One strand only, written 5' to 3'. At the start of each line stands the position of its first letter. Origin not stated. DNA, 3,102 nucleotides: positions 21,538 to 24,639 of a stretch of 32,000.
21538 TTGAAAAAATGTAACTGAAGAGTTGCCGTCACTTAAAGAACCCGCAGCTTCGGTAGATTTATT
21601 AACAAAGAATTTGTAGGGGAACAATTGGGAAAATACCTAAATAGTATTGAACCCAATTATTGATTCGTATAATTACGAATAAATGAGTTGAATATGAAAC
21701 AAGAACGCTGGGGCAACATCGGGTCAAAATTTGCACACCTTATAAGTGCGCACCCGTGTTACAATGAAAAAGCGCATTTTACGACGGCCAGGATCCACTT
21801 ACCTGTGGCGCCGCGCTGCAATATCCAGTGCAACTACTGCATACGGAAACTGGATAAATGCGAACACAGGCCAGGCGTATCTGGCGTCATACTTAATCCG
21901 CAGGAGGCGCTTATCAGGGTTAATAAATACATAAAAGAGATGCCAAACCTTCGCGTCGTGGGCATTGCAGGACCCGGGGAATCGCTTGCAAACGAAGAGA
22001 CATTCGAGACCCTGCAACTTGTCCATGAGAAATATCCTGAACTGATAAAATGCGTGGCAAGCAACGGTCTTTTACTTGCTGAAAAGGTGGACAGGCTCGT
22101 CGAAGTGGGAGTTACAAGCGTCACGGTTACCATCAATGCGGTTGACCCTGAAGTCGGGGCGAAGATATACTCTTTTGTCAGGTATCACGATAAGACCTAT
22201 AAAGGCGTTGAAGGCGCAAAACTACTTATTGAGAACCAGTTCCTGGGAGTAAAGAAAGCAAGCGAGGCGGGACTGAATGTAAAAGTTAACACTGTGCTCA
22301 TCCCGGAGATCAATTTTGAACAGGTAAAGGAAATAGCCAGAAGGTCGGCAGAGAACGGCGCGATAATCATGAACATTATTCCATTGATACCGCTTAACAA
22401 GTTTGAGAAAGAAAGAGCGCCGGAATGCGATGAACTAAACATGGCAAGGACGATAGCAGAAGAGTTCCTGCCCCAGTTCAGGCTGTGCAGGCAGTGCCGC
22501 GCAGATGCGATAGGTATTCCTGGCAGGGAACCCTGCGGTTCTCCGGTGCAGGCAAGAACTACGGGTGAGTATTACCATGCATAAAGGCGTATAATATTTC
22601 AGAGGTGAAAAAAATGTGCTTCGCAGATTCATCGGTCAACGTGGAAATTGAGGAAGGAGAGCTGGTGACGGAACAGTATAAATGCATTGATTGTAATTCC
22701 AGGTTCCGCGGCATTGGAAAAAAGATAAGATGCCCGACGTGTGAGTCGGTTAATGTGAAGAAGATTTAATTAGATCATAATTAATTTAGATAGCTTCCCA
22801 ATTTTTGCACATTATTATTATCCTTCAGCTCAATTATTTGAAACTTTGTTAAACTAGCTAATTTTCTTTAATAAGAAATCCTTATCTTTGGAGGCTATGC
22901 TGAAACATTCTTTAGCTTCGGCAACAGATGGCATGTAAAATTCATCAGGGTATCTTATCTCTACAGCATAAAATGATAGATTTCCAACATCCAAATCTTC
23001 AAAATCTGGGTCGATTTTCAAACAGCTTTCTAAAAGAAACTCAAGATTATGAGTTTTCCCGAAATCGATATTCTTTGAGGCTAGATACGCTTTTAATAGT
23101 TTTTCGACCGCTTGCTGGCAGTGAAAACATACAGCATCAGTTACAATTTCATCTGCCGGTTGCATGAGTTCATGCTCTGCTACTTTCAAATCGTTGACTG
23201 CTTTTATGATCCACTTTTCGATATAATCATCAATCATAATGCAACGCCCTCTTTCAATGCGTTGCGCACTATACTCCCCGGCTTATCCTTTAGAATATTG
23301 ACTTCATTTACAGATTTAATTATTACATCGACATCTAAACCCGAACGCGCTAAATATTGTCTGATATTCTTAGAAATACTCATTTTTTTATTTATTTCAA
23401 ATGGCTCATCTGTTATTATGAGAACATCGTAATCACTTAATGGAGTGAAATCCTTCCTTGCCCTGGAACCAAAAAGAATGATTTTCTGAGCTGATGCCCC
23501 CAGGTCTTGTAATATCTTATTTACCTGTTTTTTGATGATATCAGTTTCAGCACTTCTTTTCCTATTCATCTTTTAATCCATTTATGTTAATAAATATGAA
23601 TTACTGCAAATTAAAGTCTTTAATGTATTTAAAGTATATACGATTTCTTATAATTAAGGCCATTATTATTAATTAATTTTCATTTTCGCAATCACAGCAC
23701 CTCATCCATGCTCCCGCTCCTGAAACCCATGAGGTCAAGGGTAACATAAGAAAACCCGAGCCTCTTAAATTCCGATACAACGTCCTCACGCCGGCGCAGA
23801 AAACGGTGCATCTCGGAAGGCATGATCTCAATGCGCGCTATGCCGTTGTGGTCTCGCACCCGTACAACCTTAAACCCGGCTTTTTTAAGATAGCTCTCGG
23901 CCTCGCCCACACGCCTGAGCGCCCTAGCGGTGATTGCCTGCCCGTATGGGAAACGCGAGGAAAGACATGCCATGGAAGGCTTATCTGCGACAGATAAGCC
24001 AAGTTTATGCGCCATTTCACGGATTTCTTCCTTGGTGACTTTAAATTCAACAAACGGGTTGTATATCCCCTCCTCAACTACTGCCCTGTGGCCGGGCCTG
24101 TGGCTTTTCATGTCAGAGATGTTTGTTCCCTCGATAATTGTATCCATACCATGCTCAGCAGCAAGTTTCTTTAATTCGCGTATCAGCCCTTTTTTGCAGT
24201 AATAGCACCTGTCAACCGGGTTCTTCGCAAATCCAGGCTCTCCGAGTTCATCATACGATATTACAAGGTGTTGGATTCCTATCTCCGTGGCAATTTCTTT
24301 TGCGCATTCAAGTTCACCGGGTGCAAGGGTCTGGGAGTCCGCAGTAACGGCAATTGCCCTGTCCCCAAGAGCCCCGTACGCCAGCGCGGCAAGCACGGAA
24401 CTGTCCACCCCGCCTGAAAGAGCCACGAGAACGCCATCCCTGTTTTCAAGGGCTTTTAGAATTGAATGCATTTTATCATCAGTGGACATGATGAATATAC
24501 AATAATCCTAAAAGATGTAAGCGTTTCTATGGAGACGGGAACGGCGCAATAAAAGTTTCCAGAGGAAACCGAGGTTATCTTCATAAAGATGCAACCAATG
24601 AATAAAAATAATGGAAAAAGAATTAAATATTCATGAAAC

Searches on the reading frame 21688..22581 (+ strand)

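Call 50: search_protein_families(library=pfam, proteins=[window:21688-22581:+], max_evalue=0.001)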
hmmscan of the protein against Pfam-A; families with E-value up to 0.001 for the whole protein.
window:21688-22581:+ (298 aa): 1 family
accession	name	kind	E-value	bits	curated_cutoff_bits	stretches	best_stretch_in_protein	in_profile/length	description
PF04055.27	Radical_SAM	-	1.5e-17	64.7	29.5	1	39-218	2-164/166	Radical SAM superfamily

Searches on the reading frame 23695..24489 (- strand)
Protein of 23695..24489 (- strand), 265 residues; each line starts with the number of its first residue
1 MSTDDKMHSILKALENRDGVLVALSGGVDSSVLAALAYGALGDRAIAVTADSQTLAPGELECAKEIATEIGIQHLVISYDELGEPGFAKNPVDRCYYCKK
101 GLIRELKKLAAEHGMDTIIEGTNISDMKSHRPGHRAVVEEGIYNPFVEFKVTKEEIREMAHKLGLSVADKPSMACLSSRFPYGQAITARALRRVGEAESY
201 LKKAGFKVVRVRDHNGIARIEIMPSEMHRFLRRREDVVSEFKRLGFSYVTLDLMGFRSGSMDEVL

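Call 50: search_protein_families(library=pfam, proteins=[window:23695-24489:-], max_evalue=0.001)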
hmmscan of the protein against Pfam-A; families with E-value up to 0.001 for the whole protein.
window:23695-24489:- (265 aa): 5 families
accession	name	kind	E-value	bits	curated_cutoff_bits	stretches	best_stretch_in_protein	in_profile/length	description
PF06508.19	QueC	-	6e-08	32.9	22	1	20-82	2-63/210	Queuosine biosynthesis protein QueC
PF02540.23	NAD_synthase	-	1.3e-07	31.4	21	1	16-79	17-81/242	NAD synthase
PF00733.27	Asn_synthase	-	3.4e-07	30.7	21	1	17-81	17-83/354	Asparagine synthase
PF03054.22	tRNA_Me_trans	-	2.7e-06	27.6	20.6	0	20-79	3-72/202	tRNA methyl transferase HUP domain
PF02568.20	ThiI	-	0.00063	19.8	20.5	0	19-164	5-160/197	Thiamine biosynthesis protein (ThiI)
